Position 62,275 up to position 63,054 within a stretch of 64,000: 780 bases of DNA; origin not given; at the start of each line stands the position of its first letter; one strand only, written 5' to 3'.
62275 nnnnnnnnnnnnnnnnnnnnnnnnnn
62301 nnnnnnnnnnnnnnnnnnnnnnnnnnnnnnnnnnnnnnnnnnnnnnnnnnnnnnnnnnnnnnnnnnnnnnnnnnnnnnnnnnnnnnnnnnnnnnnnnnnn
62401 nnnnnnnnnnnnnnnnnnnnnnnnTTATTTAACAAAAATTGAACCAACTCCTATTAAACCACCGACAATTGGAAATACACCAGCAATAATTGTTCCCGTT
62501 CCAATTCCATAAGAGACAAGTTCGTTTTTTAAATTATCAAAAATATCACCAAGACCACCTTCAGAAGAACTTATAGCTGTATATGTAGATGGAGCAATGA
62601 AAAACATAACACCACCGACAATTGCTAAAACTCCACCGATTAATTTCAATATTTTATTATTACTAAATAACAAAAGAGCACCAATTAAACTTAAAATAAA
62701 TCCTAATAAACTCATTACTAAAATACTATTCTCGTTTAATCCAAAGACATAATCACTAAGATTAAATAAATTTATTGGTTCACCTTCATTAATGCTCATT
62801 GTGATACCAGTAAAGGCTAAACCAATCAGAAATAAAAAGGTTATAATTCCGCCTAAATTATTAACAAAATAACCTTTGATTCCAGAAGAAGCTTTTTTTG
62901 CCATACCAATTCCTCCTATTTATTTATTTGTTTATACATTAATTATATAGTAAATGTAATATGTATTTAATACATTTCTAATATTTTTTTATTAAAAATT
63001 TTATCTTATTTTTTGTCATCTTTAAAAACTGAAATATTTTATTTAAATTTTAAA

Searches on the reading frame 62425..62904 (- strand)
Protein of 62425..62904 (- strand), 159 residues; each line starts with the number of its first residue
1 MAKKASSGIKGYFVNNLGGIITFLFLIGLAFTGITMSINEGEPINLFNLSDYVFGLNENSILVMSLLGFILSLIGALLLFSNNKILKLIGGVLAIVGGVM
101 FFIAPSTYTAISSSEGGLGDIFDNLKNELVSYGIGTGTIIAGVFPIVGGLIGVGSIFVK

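Call 51: find_encoding_contigs(protein=window:62425-62904:-, flank=10000, max_places=3)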
Protein window:62425-62904:- (159 aa): 6 contigs read that carry it; 3 places shown.
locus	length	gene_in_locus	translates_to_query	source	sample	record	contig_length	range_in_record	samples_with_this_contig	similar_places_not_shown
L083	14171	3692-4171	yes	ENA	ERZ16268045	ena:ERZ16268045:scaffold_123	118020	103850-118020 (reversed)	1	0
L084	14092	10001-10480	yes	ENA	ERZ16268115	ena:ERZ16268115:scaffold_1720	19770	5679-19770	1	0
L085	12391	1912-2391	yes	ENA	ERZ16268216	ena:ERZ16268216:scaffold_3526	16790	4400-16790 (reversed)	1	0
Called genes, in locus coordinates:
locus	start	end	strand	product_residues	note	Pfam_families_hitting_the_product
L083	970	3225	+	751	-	PF01136:Peptidase_U32, PF12392:DUF3656, PF01136:Peptidase_U32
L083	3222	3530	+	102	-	-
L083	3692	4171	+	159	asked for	-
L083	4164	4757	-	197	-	PF00027:cNMP_binding, PF13545:HTH_Crp_2 (weak)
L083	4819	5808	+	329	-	PF09084:NMT1 (faint)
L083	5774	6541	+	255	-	-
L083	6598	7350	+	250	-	PF01643:Acyl-ACP_TE, PF20791:Acyl-ACP_TE_C (weak)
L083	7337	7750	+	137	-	-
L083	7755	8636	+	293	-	PF00483:NTP_transferase, PF12804:NTP_transf_3 (weak)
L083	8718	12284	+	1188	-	PF01855:POR_N, PF17147:PFOR_II, PF01558:POR, PF13187:Fer4_9 (faint), PF12797:Fer4_2 (faint), PF12838:Fer4_7, PF13237:Fer4_10 (weak), PF02775:TPP_enzyme_C, +2 more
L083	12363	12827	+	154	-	PF02870:Methyltransf_1N (weak), PF01035:DNA_binding_1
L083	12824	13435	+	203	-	PF02525:Flavodoxin_2 (weak), PF03358:FMN_red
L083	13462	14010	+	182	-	PF00293:NUDIX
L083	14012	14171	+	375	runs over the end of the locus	PF01266:DAO (weak), PF13450:NAD_binding_8, PF01593:Amino_oxidase, PF03275:GLF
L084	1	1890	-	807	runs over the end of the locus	-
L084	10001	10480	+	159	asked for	-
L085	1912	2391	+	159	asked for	-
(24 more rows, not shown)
